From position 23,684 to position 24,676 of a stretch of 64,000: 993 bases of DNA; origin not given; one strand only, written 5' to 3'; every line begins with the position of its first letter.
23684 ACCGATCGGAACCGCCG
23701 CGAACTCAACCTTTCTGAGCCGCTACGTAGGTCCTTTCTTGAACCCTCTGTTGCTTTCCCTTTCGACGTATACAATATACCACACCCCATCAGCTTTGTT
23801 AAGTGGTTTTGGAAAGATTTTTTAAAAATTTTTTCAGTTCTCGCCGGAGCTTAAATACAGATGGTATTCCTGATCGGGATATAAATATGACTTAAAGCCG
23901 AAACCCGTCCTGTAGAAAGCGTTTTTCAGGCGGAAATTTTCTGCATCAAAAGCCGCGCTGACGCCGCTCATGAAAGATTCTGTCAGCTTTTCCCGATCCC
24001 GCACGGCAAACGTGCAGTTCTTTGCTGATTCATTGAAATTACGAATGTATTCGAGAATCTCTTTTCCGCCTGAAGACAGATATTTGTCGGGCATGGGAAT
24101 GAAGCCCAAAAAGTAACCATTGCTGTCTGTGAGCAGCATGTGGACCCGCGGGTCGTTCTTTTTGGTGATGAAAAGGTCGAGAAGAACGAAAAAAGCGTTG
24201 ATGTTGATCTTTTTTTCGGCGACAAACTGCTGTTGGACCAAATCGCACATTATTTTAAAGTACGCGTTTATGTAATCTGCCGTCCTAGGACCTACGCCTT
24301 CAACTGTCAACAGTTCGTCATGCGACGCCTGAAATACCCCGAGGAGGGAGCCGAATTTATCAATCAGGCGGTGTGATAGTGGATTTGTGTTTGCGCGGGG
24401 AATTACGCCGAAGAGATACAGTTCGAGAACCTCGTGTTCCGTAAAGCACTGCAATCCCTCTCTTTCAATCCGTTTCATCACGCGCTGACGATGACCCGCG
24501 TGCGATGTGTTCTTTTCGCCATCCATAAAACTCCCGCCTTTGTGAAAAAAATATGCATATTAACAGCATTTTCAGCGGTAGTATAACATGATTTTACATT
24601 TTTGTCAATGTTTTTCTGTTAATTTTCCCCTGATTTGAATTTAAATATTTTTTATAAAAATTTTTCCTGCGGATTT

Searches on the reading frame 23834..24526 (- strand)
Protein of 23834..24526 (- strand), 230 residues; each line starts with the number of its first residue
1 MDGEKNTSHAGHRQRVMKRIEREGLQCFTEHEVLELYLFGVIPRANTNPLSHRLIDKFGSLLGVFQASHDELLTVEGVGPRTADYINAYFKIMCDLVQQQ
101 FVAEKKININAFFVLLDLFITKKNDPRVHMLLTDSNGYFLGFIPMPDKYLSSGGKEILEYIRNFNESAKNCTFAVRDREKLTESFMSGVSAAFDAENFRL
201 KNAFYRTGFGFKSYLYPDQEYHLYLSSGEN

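Call 67: search_protein_families(library=pfam, proteins=[window:23834-24526:-], max_evalue=0.001)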
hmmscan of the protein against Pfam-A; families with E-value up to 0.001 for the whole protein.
window:23834-24526:- (230 aa): 2 families
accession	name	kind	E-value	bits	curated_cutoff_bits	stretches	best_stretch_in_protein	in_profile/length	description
PF12826.13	HHH_2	-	6e-06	26.8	27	1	51-91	16-56/64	Helix-hairpin-helix motif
PF00633.29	HHH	-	1.3e-05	25.2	24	1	60-84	1-25/30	Helix-hairpin-helix motif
